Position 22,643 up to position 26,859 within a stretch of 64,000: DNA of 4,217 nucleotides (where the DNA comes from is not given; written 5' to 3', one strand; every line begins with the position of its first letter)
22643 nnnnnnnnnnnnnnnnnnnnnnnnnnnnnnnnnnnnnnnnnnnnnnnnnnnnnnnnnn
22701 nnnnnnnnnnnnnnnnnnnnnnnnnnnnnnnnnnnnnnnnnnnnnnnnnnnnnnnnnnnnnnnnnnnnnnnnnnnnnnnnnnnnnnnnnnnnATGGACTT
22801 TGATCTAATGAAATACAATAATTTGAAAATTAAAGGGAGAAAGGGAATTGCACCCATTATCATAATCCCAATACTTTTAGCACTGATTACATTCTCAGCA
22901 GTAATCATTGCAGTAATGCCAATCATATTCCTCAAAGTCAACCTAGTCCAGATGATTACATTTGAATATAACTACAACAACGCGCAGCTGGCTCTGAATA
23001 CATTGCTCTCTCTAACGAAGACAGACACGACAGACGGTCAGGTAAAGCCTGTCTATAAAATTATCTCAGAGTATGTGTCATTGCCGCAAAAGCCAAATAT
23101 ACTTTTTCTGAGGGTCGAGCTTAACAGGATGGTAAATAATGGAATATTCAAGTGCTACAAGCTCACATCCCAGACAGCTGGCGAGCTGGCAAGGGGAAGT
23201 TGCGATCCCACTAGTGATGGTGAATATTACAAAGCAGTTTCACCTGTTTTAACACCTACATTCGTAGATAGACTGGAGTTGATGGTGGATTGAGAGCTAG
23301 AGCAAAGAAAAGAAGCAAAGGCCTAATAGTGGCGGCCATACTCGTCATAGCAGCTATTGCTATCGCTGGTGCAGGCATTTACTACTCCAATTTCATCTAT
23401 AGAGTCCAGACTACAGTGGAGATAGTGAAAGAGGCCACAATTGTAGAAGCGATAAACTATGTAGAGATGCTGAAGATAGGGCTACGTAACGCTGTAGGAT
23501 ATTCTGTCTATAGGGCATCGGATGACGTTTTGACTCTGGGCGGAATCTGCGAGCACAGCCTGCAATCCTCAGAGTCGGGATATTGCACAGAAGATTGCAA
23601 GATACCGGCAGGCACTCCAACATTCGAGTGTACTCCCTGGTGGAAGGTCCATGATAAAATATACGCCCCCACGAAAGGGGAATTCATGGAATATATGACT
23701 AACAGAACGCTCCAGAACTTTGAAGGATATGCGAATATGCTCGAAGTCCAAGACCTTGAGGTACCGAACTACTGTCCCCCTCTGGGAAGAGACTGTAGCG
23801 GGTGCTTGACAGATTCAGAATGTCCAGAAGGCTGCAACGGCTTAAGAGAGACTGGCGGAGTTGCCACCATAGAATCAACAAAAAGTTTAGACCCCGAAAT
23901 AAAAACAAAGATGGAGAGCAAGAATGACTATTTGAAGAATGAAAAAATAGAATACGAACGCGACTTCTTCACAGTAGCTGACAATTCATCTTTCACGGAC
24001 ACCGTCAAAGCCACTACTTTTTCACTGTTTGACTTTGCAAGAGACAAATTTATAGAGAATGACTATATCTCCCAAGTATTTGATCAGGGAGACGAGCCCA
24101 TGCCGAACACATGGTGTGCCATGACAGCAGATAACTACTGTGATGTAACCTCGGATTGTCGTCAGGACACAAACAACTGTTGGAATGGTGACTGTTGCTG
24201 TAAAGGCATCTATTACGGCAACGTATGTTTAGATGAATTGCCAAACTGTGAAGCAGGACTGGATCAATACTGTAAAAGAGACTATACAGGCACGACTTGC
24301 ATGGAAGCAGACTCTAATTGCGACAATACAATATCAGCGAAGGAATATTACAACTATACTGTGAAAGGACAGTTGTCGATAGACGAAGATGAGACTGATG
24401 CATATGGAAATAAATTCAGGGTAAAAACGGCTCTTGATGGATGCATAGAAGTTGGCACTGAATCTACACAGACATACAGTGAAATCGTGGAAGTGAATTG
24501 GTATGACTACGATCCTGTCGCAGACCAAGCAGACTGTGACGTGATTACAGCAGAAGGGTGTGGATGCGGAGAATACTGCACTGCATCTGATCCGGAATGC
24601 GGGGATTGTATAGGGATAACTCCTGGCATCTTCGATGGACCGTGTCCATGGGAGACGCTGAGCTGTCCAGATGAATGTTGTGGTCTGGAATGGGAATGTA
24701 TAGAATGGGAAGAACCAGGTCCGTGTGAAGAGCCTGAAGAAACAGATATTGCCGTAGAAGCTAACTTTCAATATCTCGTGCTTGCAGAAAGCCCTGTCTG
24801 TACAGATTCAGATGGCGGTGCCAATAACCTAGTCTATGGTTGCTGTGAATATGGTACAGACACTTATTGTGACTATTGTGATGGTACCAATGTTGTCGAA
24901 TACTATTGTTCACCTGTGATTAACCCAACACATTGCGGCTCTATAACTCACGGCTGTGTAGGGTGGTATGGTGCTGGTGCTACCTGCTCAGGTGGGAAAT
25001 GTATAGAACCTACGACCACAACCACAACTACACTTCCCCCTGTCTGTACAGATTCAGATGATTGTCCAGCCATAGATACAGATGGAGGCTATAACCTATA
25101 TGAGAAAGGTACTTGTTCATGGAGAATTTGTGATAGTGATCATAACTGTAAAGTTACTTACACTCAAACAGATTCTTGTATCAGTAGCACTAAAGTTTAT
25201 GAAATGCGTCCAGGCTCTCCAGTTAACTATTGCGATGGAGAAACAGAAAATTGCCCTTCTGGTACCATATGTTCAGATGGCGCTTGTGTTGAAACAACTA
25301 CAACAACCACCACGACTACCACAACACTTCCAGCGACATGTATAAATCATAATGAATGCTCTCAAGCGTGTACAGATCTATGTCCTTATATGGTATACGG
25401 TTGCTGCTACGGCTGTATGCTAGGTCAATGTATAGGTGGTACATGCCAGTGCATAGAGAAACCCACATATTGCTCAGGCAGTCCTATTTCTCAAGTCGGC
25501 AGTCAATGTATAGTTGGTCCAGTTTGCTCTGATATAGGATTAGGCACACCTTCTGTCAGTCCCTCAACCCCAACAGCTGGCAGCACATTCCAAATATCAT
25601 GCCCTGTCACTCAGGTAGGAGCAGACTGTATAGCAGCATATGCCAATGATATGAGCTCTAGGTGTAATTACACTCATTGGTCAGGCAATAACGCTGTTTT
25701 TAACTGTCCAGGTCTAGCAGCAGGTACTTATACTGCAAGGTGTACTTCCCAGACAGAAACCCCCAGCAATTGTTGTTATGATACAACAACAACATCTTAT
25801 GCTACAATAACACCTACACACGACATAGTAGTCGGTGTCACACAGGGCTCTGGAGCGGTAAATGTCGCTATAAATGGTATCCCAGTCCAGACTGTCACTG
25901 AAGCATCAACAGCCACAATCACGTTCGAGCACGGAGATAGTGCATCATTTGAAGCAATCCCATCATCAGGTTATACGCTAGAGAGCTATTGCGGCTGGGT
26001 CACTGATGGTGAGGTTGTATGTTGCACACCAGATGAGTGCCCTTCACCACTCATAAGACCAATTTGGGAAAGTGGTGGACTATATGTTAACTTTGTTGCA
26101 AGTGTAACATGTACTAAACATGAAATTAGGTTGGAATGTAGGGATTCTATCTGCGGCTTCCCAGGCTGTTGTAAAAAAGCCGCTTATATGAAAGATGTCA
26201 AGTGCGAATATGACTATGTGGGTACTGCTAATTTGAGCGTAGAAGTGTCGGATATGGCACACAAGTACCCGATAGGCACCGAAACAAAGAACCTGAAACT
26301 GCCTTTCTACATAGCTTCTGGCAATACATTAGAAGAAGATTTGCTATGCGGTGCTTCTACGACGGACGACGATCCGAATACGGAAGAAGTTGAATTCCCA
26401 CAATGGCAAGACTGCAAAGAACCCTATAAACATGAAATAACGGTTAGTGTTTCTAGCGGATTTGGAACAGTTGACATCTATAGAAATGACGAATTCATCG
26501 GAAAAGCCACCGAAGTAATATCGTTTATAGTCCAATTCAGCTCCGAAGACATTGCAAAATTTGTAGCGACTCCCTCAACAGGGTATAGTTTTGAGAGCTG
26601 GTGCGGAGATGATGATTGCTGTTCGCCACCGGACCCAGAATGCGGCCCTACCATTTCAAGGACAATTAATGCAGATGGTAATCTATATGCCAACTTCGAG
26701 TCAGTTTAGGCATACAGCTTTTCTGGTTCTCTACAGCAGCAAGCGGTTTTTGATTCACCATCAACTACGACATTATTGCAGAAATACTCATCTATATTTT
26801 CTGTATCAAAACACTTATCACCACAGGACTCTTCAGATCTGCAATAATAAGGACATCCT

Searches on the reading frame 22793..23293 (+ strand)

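Call 54: search_protein_families(library=pfam, proteins=[window:22793-23293:+], max_evalue=0.001)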
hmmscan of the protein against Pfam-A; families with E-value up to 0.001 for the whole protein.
window:22793-23293:+ (166 aa): 1 family
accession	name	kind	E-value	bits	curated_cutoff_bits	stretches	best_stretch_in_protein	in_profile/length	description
PF20972.2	MASE9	-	0.00021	21.7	24.3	1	5-75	35-105/203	MASE9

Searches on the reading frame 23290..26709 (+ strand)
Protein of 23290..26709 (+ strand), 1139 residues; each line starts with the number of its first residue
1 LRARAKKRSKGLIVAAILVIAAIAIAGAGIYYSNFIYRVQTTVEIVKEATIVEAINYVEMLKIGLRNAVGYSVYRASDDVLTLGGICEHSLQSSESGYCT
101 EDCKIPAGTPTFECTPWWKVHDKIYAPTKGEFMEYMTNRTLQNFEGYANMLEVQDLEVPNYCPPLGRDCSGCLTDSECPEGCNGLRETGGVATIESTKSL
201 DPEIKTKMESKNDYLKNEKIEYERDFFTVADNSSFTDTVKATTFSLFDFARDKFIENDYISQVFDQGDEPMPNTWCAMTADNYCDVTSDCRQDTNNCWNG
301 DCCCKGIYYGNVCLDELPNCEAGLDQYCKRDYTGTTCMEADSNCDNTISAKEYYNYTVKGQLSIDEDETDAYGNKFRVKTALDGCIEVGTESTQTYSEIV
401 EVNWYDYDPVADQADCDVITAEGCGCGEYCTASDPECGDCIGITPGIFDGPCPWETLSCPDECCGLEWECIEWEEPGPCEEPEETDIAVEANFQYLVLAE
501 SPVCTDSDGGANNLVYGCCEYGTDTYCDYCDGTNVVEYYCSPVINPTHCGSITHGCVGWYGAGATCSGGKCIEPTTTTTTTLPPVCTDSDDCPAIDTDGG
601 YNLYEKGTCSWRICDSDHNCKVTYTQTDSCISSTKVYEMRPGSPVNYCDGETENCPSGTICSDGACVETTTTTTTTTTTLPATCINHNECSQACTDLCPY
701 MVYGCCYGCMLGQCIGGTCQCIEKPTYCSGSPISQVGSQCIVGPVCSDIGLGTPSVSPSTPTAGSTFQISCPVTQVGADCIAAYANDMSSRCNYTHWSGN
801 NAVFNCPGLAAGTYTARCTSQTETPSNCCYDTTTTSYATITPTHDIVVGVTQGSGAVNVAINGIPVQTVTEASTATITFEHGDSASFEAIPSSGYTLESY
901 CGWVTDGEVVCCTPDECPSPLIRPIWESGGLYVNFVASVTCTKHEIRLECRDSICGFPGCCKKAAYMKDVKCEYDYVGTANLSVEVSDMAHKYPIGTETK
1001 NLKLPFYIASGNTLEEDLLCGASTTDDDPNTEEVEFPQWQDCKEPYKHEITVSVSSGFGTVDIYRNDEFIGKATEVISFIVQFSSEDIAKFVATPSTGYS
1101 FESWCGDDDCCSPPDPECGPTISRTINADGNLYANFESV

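Call 54: search_protein_families(library=pfam, proteins=[window:23290-26709:+], max_evalue=0.001)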
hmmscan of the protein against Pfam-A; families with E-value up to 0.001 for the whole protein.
window:23290-26709:+ (1139 aa): 1 family
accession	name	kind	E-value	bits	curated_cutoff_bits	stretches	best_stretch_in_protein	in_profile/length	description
PF18998.6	Flg_new_2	-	7.9e-07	29.4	23.6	0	1086-1138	22-71/73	Divergent InlB B-repeat domain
